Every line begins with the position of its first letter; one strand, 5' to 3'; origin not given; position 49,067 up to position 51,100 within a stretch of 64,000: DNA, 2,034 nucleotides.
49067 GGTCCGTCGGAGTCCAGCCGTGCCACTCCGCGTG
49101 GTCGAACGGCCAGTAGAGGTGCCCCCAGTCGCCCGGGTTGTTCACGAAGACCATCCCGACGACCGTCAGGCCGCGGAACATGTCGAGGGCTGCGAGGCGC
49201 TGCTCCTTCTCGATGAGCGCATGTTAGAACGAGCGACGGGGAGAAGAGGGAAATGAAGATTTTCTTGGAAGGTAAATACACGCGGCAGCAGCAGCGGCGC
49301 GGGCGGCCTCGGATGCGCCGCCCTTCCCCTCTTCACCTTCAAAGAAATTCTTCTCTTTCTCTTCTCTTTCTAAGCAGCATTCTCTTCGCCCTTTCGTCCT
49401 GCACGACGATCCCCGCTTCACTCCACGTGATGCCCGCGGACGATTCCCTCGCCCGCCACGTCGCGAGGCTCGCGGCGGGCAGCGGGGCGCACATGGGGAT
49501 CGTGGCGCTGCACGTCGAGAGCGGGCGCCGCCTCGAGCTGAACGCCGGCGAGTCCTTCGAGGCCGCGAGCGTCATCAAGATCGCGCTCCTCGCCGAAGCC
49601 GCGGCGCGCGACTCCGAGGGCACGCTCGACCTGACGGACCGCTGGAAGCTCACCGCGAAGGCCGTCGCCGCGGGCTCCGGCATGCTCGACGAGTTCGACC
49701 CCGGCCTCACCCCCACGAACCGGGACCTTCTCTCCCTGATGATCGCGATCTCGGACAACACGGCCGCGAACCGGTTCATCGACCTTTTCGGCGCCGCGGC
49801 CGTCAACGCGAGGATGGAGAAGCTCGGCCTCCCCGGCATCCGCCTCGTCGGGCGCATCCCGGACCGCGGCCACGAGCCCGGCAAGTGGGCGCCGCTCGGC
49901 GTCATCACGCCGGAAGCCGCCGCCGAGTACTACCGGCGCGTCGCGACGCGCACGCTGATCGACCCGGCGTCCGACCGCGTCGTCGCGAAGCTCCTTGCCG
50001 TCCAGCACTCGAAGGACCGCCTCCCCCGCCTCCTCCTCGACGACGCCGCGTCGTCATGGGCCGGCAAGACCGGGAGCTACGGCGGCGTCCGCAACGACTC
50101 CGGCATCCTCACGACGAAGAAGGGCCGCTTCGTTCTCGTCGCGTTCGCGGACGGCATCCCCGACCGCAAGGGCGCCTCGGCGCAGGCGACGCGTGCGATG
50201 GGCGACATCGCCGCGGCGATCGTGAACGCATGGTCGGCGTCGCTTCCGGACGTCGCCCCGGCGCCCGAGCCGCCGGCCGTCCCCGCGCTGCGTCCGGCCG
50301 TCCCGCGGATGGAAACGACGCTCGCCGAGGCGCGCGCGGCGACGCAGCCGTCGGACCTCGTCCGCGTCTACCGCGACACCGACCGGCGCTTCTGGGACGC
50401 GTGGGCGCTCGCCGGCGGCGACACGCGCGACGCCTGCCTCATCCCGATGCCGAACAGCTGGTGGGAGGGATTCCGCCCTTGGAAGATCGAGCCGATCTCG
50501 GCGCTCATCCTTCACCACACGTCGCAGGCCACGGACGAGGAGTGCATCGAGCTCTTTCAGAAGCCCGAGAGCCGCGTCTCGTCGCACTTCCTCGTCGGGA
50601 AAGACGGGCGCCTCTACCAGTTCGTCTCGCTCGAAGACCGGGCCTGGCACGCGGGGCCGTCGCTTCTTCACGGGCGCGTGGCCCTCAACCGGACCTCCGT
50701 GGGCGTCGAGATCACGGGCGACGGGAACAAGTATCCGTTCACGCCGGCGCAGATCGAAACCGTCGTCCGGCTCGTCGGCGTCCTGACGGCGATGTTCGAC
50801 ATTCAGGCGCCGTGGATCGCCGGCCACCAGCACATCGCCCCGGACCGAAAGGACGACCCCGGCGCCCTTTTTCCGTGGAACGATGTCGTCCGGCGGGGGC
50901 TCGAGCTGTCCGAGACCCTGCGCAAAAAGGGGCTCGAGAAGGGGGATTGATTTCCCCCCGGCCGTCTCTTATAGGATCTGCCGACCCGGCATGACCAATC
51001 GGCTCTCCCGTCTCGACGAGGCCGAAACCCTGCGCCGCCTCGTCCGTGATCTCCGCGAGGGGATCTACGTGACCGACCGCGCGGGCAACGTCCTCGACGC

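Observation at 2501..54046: Dispersed AT-rich polypurine/polypyrimidine motif (core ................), mostly intragenic and often in inverted pairs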

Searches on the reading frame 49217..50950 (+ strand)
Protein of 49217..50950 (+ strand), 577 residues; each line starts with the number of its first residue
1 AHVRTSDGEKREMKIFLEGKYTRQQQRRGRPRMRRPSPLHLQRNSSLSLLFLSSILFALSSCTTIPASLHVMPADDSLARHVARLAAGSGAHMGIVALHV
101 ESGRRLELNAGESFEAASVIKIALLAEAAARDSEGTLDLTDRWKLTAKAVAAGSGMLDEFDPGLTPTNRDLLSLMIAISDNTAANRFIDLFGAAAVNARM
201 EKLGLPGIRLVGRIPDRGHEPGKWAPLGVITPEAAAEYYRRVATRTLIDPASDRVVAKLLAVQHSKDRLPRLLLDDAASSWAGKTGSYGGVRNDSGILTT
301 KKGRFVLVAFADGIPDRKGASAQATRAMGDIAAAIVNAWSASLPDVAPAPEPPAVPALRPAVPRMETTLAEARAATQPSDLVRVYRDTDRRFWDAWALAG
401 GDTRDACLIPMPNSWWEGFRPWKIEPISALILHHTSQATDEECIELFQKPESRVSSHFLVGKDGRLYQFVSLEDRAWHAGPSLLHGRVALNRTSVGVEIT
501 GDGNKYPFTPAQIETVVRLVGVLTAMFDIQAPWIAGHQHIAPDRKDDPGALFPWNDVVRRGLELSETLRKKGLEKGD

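Call 13: search_protein_families(library=pfam, proteins=[window:49217-50950:+], max_evalue=0.01)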
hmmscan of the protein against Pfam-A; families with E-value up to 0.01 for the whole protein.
window:49217-50950:+ (577 aa): 2 families
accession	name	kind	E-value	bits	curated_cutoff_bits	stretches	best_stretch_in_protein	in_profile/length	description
PF13354.11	Beta-lactamase2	-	6e-49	166.7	22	1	94-310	1-213/214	Beta-lactamase enzyme family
PF01510.30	Amidase_2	-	1e-30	107.2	26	1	426-549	4-130/131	N-acetylmuramoyl-L-alanine amidase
